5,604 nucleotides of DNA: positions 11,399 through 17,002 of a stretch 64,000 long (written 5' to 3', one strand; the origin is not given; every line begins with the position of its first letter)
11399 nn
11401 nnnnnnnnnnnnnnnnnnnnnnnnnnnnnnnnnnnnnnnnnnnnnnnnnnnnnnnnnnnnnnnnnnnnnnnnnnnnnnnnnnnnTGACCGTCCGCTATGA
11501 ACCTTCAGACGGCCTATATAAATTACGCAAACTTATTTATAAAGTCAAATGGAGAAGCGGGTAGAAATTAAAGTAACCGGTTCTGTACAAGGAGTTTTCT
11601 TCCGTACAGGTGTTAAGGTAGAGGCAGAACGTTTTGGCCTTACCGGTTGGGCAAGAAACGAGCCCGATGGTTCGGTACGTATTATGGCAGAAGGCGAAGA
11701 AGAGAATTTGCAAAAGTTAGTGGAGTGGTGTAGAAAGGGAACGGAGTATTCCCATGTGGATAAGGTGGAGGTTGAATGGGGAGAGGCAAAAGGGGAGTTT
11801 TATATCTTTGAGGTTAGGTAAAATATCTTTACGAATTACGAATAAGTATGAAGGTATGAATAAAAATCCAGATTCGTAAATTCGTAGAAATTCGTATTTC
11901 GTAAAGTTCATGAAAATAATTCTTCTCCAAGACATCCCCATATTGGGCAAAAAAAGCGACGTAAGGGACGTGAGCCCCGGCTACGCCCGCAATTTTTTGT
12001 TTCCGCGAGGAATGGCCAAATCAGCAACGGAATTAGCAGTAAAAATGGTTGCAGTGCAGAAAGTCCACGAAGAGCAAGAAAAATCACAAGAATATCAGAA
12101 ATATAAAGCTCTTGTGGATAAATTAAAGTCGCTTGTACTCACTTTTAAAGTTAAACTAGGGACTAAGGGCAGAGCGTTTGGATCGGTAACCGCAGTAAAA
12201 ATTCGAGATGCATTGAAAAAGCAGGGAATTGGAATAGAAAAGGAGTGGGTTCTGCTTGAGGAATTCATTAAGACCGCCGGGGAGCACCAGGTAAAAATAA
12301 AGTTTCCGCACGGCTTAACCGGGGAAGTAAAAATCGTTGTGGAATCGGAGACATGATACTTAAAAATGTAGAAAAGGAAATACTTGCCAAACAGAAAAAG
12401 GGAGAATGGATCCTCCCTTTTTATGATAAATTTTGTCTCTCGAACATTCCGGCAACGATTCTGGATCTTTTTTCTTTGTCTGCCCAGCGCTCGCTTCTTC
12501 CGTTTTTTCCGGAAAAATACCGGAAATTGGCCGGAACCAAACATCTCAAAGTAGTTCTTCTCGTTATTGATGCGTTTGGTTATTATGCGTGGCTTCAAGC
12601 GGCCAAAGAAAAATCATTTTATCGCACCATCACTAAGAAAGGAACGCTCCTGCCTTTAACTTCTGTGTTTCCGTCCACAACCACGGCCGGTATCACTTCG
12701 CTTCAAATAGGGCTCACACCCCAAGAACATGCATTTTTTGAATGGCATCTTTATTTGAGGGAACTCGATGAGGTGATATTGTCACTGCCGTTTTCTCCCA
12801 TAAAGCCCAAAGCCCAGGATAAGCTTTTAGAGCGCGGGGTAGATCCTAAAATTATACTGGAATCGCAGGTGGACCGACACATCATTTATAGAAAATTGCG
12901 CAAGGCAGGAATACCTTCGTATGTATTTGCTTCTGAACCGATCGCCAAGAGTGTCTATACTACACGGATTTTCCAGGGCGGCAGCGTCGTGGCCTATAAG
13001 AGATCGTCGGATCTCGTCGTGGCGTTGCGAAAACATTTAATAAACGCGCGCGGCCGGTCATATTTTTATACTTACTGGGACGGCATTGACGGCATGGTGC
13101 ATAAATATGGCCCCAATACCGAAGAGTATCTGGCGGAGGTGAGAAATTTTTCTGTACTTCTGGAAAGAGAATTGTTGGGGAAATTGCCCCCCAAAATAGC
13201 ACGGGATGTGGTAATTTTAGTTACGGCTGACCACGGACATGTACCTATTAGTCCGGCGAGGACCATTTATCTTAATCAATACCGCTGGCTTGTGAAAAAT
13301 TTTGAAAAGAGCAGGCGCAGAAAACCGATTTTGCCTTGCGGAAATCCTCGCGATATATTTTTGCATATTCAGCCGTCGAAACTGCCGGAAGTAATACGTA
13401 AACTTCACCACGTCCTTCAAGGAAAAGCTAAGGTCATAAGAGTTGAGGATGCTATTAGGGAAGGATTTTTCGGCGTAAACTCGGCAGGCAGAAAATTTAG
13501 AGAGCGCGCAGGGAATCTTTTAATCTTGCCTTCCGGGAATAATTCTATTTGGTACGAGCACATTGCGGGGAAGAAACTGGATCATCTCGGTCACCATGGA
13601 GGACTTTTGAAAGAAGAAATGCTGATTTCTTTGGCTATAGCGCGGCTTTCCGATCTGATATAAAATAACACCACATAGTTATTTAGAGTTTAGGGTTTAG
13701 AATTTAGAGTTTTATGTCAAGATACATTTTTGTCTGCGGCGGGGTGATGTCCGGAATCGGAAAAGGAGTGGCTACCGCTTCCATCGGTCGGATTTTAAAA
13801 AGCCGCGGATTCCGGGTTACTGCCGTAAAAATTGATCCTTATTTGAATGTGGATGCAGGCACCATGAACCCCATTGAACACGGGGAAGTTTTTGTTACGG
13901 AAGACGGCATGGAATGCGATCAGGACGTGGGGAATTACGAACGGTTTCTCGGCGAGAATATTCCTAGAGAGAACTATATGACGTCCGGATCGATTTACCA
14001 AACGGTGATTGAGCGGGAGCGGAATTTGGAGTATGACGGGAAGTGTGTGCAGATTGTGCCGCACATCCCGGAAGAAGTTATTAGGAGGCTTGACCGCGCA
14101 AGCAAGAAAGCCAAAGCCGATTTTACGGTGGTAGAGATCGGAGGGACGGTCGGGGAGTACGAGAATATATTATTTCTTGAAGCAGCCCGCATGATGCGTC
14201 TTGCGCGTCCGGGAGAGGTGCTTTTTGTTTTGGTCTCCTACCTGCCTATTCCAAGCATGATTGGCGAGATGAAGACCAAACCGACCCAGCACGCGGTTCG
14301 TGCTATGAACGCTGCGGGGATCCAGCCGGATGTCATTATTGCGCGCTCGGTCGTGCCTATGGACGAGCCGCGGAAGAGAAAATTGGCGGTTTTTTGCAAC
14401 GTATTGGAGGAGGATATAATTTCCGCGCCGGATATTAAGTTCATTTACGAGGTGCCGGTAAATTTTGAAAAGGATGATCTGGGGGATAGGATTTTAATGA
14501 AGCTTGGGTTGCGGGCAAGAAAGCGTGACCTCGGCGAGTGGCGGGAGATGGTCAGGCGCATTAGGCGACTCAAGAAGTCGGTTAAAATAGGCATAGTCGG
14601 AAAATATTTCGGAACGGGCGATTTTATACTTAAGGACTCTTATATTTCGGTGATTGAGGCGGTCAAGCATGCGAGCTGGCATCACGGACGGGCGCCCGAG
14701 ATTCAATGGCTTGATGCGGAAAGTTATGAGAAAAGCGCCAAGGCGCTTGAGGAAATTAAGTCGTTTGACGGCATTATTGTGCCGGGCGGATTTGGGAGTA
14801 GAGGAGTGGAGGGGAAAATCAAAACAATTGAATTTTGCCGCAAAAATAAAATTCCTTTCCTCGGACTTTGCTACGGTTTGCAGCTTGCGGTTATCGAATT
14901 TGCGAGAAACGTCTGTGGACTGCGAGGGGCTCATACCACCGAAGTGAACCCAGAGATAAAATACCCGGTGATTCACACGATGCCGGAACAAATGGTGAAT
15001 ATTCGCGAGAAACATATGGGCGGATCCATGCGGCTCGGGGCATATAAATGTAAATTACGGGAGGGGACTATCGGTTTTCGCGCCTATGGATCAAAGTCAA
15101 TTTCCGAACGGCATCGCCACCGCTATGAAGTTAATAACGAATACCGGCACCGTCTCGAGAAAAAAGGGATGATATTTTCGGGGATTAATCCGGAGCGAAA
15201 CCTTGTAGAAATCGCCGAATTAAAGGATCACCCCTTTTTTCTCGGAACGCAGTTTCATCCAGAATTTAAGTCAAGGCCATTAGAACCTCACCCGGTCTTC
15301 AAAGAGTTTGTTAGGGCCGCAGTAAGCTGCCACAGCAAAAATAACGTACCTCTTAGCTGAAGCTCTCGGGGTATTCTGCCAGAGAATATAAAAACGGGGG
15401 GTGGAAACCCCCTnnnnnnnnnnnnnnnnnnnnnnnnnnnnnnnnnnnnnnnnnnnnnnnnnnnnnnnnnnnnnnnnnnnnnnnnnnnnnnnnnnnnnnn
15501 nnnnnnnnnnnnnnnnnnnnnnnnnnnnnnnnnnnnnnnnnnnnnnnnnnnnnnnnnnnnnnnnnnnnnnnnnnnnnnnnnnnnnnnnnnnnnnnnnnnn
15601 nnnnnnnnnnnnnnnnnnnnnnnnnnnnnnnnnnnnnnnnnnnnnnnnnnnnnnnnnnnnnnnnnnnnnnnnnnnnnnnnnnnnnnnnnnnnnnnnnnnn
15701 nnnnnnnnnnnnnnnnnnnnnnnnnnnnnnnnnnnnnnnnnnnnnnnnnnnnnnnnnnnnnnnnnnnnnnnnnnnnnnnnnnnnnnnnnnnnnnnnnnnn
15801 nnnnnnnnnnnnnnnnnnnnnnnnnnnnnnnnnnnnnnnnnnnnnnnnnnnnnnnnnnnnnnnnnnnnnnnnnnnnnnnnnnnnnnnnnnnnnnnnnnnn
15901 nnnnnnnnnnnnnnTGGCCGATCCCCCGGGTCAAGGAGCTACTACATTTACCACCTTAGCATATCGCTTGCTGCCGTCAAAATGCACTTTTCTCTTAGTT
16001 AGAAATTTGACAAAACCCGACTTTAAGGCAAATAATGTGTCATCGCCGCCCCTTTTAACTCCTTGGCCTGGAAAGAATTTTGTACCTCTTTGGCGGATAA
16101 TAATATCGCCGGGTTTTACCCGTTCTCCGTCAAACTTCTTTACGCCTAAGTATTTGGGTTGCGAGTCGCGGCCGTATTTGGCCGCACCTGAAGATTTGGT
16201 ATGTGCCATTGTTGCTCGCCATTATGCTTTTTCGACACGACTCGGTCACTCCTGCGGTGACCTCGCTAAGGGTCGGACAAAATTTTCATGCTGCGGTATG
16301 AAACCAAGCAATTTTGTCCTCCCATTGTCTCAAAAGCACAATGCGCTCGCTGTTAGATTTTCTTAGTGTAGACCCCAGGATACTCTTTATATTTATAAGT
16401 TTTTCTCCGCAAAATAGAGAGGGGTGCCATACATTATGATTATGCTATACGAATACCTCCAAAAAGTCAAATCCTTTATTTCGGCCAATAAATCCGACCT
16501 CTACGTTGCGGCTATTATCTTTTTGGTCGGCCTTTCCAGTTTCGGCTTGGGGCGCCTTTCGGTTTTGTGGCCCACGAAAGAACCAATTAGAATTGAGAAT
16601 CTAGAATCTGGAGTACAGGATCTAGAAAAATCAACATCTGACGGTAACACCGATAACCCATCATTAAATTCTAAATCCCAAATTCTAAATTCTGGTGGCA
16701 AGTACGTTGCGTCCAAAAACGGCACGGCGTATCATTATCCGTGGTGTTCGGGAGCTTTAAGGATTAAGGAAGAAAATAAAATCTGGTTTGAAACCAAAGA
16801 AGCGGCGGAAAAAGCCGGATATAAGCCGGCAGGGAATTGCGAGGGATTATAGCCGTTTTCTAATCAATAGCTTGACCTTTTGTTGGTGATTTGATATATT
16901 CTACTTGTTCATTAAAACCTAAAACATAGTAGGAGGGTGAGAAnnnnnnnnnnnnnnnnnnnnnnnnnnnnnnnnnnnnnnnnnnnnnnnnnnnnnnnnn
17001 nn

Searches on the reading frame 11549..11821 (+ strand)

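Call 82: search_protein_families(library=pfam, proteins=[window:11549-11821:+], max_evalue=0.001)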
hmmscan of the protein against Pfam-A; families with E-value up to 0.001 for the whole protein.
window:11549-11821:+ (90 aa): 1 family
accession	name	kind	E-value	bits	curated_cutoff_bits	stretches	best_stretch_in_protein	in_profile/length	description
PF00708.24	Acylphosphatase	-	5.9e-26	91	22.5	1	6-88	2-84/85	Acylphosphatase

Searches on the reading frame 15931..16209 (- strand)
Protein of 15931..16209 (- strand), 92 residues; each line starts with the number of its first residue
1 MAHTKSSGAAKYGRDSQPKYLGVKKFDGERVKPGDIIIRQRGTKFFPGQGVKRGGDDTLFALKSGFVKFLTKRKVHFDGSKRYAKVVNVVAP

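Call 97: search_protein_families(library=pfam, proteins=[window:15931-16209:-], max_evalue=1)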
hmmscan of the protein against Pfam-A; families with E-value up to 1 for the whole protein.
window:15931-16209:- (92 aa): 1 family
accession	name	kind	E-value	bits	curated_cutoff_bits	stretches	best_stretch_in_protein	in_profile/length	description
PF01016.24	Ribosomal_L27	-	2.9e-31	107.8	20.5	1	2-74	1-73/79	Ribosomal L27 protein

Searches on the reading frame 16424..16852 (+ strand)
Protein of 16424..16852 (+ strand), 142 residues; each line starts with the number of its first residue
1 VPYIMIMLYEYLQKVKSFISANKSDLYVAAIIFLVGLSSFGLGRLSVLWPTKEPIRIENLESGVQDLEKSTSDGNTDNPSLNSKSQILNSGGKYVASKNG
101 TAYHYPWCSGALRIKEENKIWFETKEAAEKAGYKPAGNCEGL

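Call 82: search_protein_families(library=pfam, proteins=[window:16424-16852:+], max_evalue=0.001)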
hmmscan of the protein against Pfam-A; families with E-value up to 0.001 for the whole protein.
window:16424-16852:+ (142 aa): 0 families

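Call 97: search_protein_families(library=pfam, proteins=[window:16424-16852:+], max_evalue=1)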
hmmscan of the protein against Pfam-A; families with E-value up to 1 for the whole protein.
window:16424-16852:+ (142 aa): 1 family
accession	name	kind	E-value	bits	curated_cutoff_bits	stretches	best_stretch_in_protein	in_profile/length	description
PF02805.21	Ada_Zn_binding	-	0.0021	18.4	23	1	94-140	18-63/65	Metal binding domain of Ada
